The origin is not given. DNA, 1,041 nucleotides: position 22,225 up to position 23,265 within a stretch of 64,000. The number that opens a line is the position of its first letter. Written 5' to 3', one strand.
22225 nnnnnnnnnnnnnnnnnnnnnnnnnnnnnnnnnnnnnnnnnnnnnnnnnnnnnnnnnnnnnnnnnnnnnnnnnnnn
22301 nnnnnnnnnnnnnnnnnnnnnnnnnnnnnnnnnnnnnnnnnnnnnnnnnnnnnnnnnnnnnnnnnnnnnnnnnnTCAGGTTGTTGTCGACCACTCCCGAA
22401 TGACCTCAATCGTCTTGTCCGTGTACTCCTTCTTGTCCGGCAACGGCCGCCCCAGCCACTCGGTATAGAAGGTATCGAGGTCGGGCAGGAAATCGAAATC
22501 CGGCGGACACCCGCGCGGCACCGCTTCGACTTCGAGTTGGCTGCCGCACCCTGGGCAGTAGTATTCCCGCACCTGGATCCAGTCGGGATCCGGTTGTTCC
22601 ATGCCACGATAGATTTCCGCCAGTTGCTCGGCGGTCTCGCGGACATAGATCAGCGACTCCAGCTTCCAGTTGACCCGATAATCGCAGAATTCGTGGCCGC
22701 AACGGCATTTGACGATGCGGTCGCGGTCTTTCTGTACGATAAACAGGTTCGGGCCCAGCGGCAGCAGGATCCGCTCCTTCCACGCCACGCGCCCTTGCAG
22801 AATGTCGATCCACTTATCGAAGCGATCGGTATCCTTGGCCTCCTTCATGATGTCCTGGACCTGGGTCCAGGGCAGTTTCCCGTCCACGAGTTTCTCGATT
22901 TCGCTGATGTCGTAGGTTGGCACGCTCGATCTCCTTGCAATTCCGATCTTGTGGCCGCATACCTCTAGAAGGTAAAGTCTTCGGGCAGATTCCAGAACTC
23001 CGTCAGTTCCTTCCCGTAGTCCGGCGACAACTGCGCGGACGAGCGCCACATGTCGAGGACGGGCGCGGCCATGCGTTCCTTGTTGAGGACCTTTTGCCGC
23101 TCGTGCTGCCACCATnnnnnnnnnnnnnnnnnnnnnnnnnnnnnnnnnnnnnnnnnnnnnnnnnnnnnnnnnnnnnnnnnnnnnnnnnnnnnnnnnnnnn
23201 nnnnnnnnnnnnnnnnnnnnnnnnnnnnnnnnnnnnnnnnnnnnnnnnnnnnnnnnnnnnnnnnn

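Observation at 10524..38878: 28-kb one-directional supercluster may encode an undescribed catabolic route: eight CoA-transferase domains, a ketone carboxylase, F420-type reductases and OYE, but no regulator, thiolase or acyl-CoA dehydrogenase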

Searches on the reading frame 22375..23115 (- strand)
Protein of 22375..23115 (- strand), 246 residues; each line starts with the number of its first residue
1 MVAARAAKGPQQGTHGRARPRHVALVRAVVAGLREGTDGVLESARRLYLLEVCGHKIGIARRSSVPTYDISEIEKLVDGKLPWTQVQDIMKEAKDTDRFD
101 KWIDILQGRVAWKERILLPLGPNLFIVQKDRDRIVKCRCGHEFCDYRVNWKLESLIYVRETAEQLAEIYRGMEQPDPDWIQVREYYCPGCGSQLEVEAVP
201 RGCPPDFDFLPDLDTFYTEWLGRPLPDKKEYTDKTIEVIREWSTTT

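Call 4: search_protein_families(library=pfam, proteins=[window:22375-23115:-], max_evalue=0.01)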
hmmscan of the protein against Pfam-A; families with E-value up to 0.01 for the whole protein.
window:22375-23115:- (246 aa): 1 family
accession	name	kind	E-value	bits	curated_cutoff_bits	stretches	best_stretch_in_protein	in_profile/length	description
PF08882.16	Acetone_carb_G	-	1e-41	142.1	21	1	110-221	1-113/113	Acetone carboxylase gamma subunit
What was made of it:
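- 22375..22923 (-): AcxG: small Cys-rich gamma subunit of the carboxylase. PF08882 142 bits (call 4).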

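Call 9: search_protein_families(library=ncbifam, proteins=[window:22375-23115:-], max_evalue=0.00001)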
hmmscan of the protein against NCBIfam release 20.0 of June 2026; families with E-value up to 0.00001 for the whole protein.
window:22375-23115:- (246 aa): 1 family
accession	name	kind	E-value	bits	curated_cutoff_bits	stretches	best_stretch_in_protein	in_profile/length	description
NF042974.2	AcphenoCarb_ApcB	equivalog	9.1e-11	41.8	250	1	132-216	18-104/128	acetophenone carboxylase subunit beta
